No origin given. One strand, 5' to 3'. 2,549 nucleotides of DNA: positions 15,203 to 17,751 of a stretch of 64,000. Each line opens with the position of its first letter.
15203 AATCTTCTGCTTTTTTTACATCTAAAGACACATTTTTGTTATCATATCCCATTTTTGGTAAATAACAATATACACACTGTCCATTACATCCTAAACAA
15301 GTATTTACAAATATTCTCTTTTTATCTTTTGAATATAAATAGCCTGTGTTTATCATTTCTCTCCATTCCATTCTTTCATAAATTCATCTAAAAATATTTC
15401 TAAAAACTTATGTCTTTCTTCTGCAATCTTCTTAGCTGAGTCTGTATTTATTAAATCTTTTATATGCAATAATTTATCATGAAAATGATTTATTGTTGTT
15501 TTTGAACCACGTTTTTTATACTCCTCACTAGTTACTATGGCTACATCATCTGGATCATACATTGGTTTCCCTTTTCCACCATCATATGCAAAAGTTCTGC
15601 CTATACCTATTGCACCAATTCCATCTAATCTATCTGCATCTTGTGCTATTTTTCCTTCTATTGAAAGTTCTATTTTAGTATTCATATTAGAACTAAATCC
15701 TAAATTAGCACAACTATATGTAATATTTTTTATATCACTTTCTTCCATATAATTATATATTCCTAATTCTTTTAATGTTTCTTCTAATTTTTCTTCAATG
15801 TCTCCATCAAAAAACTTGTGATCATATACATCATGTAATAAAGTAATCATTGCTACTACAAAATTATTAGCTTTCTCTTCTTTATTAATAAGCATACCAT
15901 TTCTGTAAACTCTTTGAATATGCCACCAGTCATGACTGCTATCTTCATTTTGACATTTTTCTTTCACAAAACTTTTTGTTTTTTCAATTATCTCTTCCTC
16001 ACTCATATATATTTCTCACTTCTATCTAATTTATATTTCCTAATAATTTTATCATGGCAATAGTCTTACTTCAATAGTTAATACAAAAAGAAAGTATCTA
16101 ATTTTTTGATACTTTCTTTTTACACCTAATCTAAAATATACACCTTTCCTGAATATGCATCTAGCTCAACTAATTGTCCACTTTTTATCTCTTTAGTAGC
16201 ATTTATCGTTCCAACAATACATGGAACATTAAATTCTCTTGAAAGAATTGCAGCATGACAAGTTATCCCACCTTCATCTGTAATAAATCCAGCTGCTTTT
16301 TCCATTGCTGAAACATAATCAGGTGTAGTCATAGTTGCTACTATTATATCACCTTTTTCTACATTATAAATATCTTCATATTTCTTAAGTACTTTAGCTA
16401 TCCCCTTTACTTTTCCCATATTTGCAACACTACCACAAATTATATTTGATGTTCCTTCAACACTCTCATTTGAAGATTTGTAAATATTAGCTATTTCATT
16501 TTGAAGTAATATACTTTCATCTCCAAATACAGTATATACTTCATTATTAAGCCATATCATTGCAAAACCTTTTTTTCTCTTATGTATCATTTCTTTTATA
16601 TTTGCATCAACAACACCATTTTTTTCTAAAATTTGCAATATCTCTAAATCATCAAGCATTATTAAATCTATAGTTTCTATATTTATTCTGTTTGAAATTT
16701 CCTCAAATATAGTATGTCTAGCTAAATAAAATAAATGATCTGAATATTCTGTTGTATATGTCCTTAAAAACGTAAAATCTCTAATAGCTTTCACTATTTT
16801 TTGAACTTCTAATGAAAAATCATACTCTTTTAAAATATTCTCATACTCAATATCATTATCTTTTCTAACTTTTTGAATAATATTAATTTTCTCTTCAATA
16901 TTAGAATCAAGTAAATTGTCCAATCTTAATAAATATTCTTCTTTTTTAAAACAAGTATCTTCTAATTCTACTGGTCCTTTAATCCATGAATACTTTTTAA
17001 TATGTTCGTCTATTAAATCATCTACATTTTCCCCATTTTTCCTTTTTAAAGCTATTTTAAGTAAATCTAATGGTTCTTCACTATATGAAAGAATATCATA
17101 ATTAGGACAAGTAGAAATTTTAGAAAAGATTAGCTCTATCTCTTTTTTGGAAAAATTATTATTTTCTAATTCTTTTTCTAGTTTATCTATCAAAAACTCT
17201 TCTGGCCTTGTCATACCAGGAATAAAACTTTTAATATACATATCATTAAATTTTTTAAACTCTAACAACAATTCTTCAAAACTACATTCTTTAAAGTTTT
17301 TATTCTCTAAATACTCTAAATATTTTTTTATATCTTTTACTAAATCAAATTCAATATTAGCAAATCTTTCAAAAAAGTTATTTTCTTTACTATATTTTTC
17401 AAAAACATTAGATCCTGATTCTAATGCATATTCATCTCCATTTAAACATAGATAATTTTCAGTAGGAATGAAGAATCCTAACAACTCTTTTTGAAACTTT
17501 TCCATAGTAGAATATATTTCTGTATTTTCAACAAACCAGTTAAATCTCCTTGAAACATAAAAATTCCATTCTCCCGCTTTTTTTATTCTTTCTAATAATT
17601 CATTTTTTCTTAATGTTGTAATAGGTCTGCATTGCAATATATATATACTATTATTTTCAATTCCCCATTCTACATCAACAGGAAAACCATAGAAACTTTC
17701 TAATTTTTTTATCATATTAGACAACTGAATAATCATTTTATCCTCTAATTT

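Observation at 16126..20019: Three-gene operon: XRE-HAD fusion, unknown small protein, Rph/PpsA-like phosphohistidine phosphotransferase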

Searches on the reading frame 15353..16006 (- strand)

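Call 3: search_protein_families(library=pfam, proteins=[window:15353-16006:-], max_evalue=0.01)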
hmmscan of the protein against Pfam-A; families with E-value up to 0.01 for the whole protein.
window:15353-16006:- (217 aa): 1 family
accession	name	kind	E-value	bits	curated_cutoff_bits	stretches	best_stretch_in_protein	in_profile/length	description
PF01966.28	HD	-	0.00031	21.4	22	1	29-128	4-114/116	HD domain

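Call 4: search_protein_families(library=ncbifam, proteins=[window:15353-16006:-], max_evalue=0.01)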
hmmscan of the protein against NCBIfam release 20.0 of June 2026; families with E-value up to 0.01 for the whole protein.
window:15353-16006:- (217 aa): 1 family
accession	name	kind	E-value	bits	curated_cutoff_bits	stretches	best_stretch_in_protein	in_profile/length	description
NF007515.0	PRK10119.1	equivalog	4.8e-25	88.4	286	1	7-216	7-215/231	phosphohydrolase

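Call 5: search_protein_families(library=padloc, proteins=[window:15353-16006:-], max_evalue=0.01)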
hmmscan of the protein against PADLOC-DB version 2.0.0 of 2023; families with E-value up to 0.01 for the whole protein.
window:15353-16006:- (217 aa): 0 families

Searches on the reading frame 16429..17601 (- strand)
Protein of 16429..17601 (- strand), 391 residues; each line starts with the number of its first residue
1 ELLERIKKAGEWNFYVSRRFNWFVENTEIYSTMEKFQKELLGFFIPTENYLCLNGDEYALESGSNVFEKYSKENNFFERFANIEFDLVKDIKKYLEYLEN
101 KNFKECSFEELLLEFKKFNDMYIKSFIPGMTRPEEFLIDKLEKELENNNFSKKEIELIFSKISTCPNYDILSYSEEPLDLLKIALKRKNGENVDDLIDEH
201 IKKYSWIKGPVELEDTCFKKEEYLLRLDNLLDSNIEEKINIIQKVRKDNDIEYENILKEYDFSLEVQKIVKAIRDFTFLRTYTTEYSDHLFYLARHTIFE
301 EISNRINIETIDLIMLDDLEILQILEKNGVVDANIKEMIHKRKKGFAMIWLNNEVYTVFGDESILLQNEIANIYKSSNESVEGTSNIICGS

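Call 70: search_protein_families(library=ncbifam, proteins=[window:16429-17601:-], max_evalue=10)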
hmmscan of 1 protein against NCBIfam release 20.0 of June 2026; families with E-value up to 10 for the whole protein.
window:16429-17601:- (391 aa): 0 families
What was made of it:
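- The central domain has no sequence match to the Rph models (call 70).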

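Call 71: search_protein_families(library=pfam, proteins=[window:16429-17601:-], max_evalue=10)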
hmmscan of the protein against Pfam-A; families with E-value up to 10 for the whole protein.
window:16429-17601:- (391 aa): 2 families
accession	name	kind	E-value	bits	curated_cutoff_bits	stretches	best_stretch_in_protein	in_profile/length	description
PF18722.6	MazG_C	-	0.013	15.5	29.7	1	66-116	112-162/190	MazG C-terminal domain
PF18361.6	ssDBP_DBD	-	0.78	10.3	25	1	262-352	56-133/136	Single stranded DNA-binding protein ss DNA binding domain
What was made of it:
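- The central domain matches no curated family (calls 70, 71).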

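Call 99: search_dna_similar(query=window:16429-17601:-, collection=plasmids, mode=protein, max_evalue=0.001, max_rows=10)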
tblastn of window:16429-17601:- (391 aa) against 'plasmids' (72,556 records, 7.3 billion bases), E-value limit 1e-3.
No match.
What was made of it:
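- Tried and rejected: Central domain of C against NCBIfam, Pfam and plasmids: nothing (calls 70, 71, 99).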
